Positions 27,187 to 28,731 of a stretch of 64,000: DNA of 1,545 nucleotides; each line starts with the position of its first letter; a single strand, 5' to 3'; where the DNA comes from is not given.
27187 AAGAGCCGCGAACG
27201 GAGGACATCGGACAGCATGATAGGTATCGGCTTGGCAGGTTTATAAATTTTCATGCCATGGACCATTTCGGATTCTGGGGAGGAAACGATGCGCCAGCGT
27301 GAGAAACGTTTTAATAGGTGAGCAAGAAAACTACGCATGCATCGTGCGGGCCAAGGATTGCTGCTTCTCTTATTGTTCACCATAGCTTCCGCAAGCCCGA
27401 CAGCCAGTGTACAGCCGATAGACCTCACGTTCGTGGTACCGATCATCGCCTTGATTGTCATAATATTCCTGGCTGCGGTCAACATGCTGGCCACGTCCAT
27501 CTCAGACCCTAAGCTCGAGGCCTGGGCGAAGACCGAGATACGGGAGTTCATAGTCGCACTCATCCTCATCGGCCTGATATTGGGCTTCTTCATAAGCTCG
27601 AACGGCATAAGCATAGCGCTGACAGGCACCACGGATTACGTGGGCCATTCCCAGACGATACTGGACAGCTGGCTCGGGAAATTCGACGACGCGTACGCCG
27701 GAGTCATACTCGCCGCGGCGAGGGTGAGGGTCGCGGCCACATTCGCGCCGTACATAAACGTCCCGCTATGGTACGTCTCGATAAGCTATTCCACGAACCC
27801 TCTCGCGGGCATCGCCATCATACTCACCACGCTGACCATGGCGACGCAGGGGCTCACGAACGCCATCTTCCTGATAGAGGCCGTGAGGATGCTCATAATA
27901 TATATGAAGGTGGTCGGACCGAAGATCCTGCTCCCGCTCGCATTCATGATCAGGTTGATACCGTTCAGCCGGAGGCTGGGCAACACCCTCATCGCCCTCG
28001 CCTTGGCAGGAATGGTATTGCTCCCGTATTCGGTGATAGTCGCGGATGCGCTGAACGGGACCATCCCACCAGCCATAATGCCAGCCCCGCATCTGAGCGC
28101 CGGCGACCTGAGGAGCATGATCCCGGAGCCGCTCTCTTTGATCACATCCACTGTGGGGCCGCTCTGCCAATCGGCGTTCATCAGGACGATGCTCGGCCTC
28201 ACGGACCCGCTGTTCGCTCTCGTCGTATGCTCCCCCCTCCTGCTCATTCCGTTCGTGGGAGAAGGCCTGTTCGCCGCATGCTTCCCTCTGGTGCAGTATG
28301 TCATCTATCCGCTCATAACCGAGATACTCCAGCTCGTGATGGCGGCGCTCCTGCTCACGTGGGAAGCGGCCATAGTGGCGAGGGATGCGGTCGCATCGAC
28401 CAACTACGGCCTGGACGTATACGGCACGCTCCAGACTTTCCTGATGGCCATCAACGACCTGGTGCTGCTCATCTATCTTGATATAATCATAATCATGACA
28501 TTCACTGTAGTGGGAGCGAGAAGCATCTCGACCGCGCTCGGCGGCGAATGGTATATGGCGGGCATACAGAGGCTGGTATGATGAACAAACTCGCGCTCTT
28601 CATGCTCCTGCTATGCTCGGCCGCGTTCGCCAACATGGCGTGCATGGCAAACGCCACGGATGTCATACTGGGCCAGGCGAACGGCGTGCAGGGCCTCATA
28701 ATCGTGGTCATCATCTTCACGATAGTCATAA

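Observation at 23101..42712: A roughly 19-kb divergent locus is a candidate undescribed archaeal cell-envelope system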

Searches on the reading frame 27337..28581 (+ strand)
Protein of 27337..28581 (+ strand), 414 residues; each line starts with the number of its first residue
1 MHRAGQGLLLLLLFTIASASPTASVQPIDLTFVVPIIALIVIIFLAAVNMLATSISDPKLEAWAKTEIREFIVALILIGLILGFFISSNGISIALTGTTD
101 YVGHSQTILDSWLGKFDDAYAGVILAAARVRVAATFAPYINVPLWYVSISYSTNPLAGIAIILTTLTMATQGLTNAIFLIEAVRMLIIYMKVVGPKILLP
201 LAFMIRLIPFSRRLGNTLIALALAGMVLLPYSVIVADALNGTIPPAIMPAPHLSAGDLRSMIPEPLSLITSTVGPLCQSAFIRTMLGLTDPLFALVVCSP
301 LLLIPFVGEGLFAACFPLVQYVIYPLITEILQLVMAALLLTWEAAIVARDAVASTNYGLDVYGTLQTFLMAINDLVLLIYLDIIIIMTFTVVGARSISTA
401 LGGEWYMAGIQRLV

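Call 5: search_protein_families(library=pfam, proteins=[window:27337-28581:+], max_evalue=1)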
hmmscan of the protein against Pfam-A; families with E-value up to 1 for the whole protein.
window:27337-28581:+ (414 aa): 0 families

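Call 6: search_protein_families(library=ncbifam, proteins=[window:27337-28581:+], max_evalue=1)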
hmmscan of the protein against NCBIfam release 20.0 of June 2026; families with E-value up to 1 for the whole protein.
window:27337-28581:+ (414 aa): 0 families

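Call 13: find_homologous_proteins(query=A1, max_evalue=0.001)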
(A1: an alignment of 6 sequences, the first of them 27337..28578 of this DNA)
Query A1 (6 sequences) (414 aa, profile of the alignment): 139 proteins with E <= 0.001 among 8000 candidates; the best 120 are listed.
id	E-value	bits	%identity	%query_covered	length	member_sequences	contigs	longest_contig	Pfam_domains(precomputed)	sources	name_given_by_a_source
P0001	1.0e-122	428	27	48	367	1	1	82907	-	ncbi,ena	-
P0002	1.4e-109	385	100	98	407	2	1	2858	-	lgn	-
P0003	9.7e-105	369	25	48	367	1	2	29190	-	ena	-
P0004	1.7e-99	352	87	100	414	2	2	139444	-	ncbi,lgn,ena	-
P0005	2.4e-96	342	22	54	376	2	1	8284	-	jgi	-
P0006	7.6e-91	323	25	45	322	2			-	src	-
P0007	5.0e-82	294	69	97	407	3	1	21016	-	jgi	jgi:hypothetical protein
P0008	4.9e-72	261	63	95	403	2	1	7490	-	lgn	-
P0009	4.9e-72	261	66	94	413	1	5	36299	-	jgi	jgi:hypothetical protein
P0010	3.0e-71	259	62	100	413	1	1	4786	-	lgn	-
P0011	1.7e-68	250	65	94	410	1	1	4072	-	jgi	jgi:hypothetical protein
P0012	1.3e-67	247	80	78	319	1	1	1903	-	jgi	jgi:hypothetical protein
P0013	8.8e-67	244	61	95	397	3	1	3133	-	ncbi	-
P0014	6.7e-64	235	52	100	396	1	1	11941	-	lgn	-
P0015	3.4e-63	232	56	94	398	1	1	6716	-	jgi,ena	-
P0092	3.6e-46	176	46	96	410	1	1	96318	-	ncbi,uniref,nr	ncbi:Uncharacterised protein [Candidatus Bilamarchaeum dharawalense]|uniref:Uncharacterized protein 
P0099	1.8e-44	171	45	93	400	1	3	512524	-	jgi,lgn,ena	jgi:hypothetical protein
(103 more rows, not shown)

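Call 15: find_encoding_contigs(protein=P0092, flank=10000, max_places=2)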
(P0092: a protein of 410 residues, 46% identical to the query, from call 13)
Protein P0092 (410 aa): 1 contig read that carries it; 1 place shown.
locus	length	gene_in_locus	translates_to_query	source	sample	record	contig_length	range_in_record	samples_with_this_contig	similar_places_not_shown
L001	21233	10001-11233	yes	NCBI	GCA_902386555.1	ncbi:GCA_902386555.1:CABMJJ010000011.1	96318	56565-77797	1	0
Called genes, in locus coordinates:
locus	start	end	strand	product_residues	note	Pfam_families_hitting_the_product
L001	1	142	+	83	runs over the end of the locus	PF09341:Pcc1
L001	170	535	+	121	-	PF01920:Prefoldin_2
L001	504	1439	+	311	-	PF01368:DHH, PF02272:DHHA1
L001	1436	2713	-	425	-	PF00709:Adenylsucc_synt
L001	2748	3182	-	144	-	PF01842:ACT (faint)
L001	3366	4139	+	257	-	PF02673:BacA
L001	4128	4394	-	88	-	-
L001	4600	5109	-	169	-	PF04079:SMC_ScpB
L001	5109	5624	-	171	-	PF00004:AAA (weak), PF02224:Cytidylate_kin (faint), PF13207:AAA_17 (faint), PF13238:AAA_18, PF13671:AAA_33 (faint), PF01202:SKI (faint)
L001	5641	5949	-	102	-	PF03551:PadR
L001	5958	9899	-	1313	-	-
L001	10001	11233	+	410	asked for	-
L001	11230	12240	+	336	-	-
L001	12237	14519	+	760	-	-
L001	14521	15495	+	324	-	-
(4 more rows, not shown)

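Call 16: find_encoding_contigs(protein=P0099, flank=10000, max_places=2)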
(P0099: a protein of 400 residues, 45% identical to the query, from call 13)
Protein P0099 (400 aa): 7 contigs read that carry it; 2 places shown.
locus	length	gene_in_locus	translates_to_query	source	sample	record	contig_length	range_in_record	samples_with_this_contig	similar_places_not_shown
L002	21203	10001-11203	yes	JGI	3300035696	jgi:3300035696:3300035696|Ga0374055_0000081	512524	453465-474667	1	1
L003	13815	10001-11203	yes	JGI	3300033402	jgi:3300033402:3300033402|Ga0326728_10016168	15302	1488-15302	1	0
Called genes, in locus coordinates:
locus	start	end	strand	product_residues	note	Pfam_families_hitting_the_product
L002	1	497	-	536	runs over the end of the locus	PF02885:Glycos_trans_3N, PF00591:Glycos_transf_3, PF07831:PYNP_C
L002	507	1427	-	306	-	PF01008:IF-2B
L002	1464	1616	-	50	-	-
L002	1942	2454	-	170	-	PF01927:Mut7-C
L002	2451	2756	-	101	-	PF00338:Ribosomal_S10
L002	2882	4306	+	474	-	PF02729:OTCace_N, PF00185:OTCace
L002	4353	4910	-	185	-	PF04079:SMC_ScpB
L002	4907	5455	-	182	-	PF13238:AAA_18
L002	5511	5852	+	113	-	PF01909:NTP_transf_2, PF18765:Polbeta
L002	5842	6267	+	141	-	PF18728:HEPN_AbiV (faint), PF05168:HEPN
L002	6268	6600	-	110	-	PF03551:PadR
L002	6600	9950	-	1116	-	-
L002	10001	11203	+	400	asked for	-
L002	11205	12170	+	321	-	-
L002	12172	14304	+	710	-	-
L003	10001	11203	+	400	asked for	-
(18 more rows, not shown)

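Call 26: search_solved_structures(query=A2, max_evalue=10)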
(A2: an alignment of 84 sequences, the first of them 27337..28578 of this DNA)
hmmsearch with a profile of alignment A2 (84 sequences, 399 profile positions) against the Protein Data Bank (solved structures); distinct sequences matched with E-value up to 10: 0.

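Call 31: find_related_loci(query=A3, collection=genome_contigs, flank=10000)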
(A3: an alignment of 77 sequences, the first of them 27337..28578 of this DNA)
Query A3 (414 aa) in genome_contigs; peptide patterns used: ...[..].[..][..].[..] (x = any residue, [..] = any of these).
76 stretches matched a pattern; 33 encode a relative of the query (tblastn E <= 1e-3); 33 distinct loci.
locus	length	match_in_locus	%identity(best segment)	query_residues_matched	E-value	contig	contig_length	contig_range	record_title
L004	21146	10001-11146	53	24-414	4e-134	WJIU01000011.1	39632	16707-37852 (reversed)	MAG: Candidatus Micrarchaeota archaeon isolate Bin_091 k141_428537, whole genome shotgun sequence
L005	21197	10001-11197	52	1-414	2e-128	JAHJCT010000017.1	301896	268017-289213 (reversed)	MAG: Candidatus Micrarchaeota archaeon isolate Modern_marine.mb.318 Modern_marine.mb.318_k141_1215486, whole genome shot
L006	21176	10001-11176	51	9-414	1e-127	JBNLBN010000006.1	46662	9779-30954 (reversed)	MAG: Candidatus Micrarchaeia archaeon isolate C2.bin.27.permissive NODE_6_length_46662_cov_4.275024, whole genome shotgu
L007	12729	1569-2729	50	11-414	7e-127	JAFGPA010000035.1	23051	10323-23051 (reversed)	MAG: Candidatus Micrarchaeota archaeon isolate Zod_Metabat.667 k87_10481000, whole genome shotgun sequence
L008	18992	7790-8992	51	1-414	4e-125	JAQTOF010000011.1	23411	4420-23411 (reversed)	MAG: Candidatus ainarchaeum sp. isolate STA_81 NODE_4091_length_23411_cov_3.012927_Sandtown_A, whole genome shotgun sequ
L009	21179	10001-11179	52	10-414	7e-125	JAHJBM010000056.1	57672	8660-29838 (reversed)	MAG: Candidatus Micrarchaeota archaeon isolate Modern_marine.mb.254 Modern_marine.mb.254_k141_1486419, whole genome shot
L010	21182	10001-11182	52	7-414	3e-124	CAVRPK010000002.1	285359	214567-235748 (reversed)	MAG: uncultured Candidatus Micrarchaeota archaeon isolate MFD03804.bin.2.26 genome assembly, contig: contig_63928, whole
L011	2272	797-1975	53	11-414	1e-131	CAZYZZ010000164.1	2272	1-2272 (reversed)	MAG TPA_asm: Candidatus Micrarchaeota archaeon isolate binchicken_co334_56 genome assembly, contig: NODE_113029_length_2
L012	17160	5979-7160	52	7-414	1e-123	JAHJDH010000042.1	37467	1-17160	MAG: Candidatus Micrarchaeota archaeon isolate Modern_marine.mb.41 Modern_marine.mb.41_k141_2460910, whole genome shotgu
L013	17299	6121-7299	49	8-414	2e-122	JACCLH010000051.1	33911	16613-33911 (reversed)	MAG: Candidatus Micrarchaeota archaeon isolate Sv348 k141_7561605, whole genome shotgun sequence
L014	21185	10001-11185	52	9-414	4e-121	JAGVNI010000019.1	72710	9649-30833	MAG: archaeon isolate DeMMO3_13 c_000000023996, whole genome shotgun sequence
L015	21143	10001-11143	53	24-414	1e-120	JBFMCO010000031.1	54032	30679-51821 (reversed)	MAG: Candidatus Micrarchaeota archaeon isolate MAG195 MAG195_31, whole genome shotgun sequence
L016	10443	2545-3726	50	6-414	2e-117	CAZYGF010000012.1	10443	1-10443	MAG TPA_asm: Candidatus Micrarchaeota archaeon isolate binchicken_co91_498 genome assembly, contig: NODE_8138_length_104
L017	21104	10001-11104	48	29-413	1e-113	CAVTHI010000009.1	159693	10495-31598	MAG: uncultured archaeon isolate MFD05942.bin.2.360 genome assembly, contig: contig_74338, whole genome shotgun sequence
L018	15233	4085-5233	48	8-413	1e-112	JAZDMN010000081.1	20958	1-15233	MAG: Candidatus Micrarchaeota archaeon isolate MEGAHIT-group-0.655 k141_20194492, whole genome shotgun sequence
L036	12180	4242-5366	27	31-414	2e-35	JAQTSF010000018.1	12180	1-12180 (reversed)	MAG: Candidatus ainarchaeum sp. isolate STB_180 NODE_13151_length_12180_cov_3.339998_Sandtown_B, whole genome shotgun se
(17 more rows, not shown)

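Call 32: predict_structure(alignment_id=A2)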
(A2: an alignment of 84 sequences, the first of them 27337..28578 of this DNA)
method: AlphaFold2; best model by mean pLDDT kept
length: 414 residues; sequences in the alignment: 84
mean_pLDDT: 87.9   pTM: 0.74
mean pLDDT of the five models: 87.9, 85.6, 84.0, 83.9, 82.5
residues with pLDDT >= 90: 249; 70-90: 130; 50-70: 35; < 50: 0
segments of 3 or more residues with pLDDT < 50: none
pLDDT, mean of each block of 10 residues (from residue 1): 78 68 68 94 96 97 95 94 83 82 95 96 93 77 73 80 93 96 96 94 94 93 94 96 92 91 70 78 87 95 93 95 90 84 85 86 94 96 96 93 67 57
secondary structure, 60 per line:
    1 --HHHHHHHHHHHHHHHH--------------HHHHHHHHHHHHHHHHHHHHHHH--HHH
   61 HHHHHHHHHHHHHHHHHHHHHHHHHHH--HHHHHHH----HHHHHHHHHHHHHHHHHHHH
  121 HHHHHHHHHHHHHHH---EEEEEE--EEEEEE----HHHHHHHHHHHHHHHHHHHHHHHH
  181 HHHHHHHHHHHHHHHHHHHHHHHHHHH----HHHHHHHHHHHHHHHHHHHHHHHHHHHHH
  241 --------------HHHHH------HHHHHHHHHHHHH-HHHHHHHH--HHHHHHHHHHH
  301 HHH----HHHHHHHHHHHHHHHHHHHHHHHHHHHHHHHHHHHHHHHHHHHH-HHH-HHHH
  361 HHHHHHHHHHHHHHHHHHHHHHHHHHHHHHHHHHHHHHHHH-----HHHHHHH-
elements in order: H3-18 H33-55 H58-87 H90-96 H101-135 E139-144 E147-152 H157-207 H212-240 H255-259 H266-278 H280-287 H290-303 H308-351 H357-401 H407-413

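Call 35: fold_search(model_id=the predicted structure, library=pdb)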
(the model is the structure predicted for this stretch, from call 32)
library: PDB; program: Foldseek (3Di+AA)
matches with E <= 10: 539; with E <= 0.001: 0
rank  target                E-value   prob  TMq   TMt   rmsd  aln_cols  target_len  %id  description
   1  9g71_A                8.1e-03  0.75  0.15  0.15  22.3       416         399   15  Cryo-EM structure of TTYH2 in complex with lipids in GDN (released 2025-05-21)
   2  7p5m_A                1.2e-02  0.72  0.17  0.17  24.2       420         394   14  Cryo-EM structure of human TTYH2 in lipid nanodiscs (released 2021-08-11)
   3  7rtu_B                3.4e-02  0.66  0.16  0.17  23.1       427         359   13  Cryo-EM structure of a TTYH2 trans-dimer (released 2021-08-25)
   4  7p5j_A                4.6e-02  0.51  0.16  0.16  20.6       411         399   13  Cryo-EM structure of human TTYH1 in GDN (released 2021-08-11)
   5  7p5c_A                5.9e-02  0.63  0.19  0.20  24.2       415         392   14  Cryo-EM structure of human TTYH3 in Ca2+ and GDN (released 2021-08-11)
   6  7rtt_B                6.2e-02  0.60  0.18  0.19  17.7       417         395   13  Cryo-EM structure of a TTYH2 cis-dimer (released 2021-08-25)
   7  7rtw_A                1.0e-01  0.28  0.14  0.15  18.3       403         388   15  Cryo-EM structure of a TTYH3 cis-dimer (released 2021-08-25)
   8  8r5s_G                1.2e-01  0.57  0.15  0.24  32.9       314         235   10  t113 - De-novo designed soluble homotetramer (released 2024-11-27)
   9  7rtv_A                1.9e-01  0.20  0.15  0.16  21.2       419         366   15  Cryo-EM structure of monomeric TTYH2 (released 2021-09-22)
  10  8r5s_D                2.1e-01  0.41  0.14  0.23  33.4       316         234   11  t113 - De-novo designed soluble homotetramer (released 2024-11-27)
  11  7rtt_A                2.2e-01  0.21  0.15  0.15  23.0       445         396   15  Cryo-EM structure of a TTYH2 cis-dimer (released 2021-08-25)
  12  9g3f_B                2.8e-01  0.18  0.14  0.15  28.0       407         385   15  Cryo-EM structure of SbmA in the inward-facing-wide conformation (released 2025-07-23)
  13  9qvm_N                3.4e-01  0.13  0.12  0.09  36.0       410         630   11  Cryo-EM reconstruction of the NEDD1 anchor protein and CDK5RAP2 bound to the gamma-tubulin ring complex (released 2025-05-21)
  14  8gfa_A                3.5e-01  0.21  0.14  0.11  25.8       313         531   14  Cryo-EM structure of human TRPV1 in complex with the analgesic drug SB-366791 (released 2023-05-10)
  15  9g9m_A                4.0e-01  0.08  0.11  0.11  35.6       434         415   16  Lipid III flippase WzxE with NB10 and NB7 nanobodies in outward-facing conformation - crystal 1 (released 2025-01-22)
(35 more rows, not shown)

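Call 48: search_protein_representatives(alignment_id=A1)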
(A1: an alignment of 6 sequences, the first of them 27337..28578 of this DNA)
Query: 6 sequences, 394 profile positions. Proteins with E-value up to 0.001 (for the whole library): 2851; up to 1e-10: 1963; up to 1e-30: 248. The best 150 are listed.
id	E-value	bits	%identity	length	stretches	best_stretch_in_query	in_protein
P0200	5.8e-77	276.0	-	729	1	1-394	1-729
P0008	1.5e-72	261.4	-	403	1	5-394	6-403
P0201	4.8e-69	249.9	-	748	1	3-394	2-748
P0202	1.4e-68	248.4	-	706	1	1-394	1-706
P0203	1.1e-67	245.5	-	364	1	31-394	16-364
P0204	8.2e-61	222.8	-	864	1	6-394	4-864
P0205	1.7e-60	221.8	-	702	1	1-394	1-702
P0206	1.4e-57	212.1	-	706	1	5-394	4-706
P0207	1.5e-57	212.1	-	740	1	1-394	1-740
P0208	3.2e-57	211.0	-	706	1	1-393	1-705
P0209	6.5e-57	210.0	-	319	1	11-303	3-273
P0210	8.4e-55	203.0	-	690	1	8-394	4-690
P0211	7.9e-54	199.8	-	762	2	24-267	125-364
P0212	2.2e-53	198.3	-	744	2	1-318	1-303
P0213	4.3e-53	197.4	-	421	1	7-309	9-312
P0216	4.2e-51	190.9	-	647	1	6-393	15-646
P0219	3.4e-49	184.6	-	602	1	7-393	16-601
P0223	7.8e-49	183.4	-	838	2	1-312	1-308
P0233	2.2e-45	172.0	-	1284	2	1-299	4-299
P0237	4.8e-45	170.9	-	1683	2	25-300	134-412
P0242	2.3e-43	165.4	-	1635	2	27-324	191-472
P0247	8.4e-43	163.5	-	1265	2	4-274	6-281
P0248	1.7e-42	162.5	-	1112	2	4-299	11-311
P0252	3.5e-42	161.5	-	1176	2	27-331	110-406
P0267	3.1e-40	155.1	-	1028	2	11-299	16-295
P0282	1.4e-38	149.6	-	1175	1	26-394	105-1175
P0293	1.7e-37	146.0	-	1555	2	28-325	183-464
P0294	1.8e-37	146.0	-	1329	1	28-393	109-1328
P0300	3.8e-37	144.9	-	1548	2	31-302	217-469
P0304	9.2e-37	143.6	-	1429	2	26-317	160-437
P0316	3.4e-36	141.8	-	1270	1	22-394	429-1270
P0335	1.9e-35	139.3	-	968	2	31-302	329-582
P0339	2.7e-35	138.8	-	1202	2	38-271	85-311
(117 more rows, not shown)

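Call 49: list_cluster_members(proteins=[P0237, P0242, P0293, P0300, P0233, P0316, P0216, P0219, P0252, P0335])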
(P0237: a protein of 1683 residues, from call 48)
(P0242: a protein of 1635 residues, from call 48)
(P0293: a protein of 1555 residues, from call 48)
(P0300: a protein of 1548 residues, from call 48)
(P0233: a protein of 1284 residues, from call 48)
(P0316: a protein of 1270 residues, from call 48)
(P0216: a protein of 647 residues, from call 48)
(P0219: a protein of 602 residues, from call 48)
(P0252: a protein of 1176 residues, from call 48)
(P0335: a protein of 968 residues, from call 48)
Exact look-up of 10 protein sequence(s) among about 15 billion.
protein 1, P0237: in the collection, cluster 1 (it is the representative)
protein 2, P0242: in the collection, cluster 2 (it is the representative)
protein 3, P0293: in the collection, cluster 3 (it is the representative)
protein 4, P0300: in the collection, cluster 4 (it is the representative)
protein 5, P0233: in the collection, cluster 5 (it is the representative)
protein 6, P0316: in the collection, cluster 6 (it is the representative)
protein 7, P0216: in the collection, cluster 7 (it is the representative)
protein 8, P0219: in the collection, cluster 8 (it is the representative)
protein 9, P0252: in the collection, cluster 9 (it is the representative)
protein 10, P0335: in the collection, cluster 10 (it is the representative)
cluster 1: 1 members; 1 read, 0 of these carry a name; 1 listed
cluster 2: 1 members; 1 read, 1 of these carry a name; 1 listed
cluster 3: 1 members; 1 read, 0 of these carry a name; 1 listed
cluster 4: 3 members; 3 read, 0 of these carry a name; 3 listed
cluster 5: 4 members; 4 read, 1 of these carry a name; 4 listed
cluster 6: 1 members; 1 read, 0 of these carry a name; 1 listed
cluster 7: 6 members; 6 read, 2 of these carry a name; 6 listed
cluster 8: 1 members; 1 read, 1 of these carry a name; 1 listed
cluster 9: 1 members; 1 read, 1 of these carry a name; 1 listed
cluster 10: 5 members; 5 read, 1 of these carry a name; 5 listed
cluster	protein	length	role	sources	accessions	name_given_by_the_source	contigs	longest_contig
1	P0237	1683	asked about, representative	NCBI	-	-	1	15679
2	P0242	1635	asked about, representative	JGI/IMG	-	hypothetical protein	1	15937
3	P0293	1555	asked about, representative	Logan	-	-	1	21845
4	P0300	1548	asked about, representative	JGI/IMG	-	-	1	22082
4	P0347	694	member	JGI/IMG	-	-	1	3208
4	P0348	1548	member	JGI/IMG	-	-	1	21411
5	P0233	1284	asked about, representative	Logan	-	-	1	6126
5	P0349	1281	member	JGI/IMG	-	hypothetical protein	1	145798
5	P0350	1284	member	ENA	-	-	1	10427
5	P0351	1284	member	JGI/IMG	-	-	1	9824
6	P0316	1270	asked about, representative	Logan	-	-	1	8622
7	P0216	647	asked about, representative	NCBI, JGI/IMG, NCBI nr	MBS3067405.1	hypothetical protein J4450_01775 [Candidatus Micrarchaeota archaeon] | hypothetical protein [Candidatus Micrarchaeota archaeon]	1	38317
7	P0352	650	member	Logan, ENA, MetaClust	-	\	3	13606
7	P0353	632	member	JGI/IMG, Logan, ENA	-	-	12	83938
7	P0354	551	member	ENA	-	-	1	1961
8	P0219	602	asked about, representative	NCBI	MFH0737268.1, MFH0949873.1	MAG: hypothetical protein V1827_01675 [Candidatus Micrarchaeota archaeon]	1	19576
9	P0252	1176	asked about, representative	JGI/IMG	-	hypothetical protein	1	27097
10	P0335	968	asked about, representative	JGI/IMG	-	-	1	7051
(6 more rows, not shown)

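Call 67: search_protein_families(library=pfam, alignment_id=A3, max_evalue=0.01)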
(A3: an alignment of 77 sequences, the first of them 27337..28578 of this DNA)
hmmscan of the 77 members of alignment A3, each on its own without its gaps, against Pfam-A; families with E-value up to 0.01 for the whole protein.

A. member 1, window:27337-28578:+ (414 aa): 0 families

B. families by the number of members that match (of 77 scanned): 0 families

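Call 68: search_protein_families(library=phrogs, proteins=[window:27337-28581:+], max_evalue=0.01)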
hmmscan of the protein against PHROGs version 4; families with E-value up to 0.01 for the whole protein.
window:27337-28581:+ (414 aa): 0 families

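Call 69: search_protein_families(library=padloc, proteins=[window:27337-28581:+], max_evalue=0.01)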
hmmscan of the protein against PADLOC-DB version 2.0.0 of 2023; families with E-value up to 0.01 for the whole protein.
window:27337-28581:+ (414 aa): 0 families
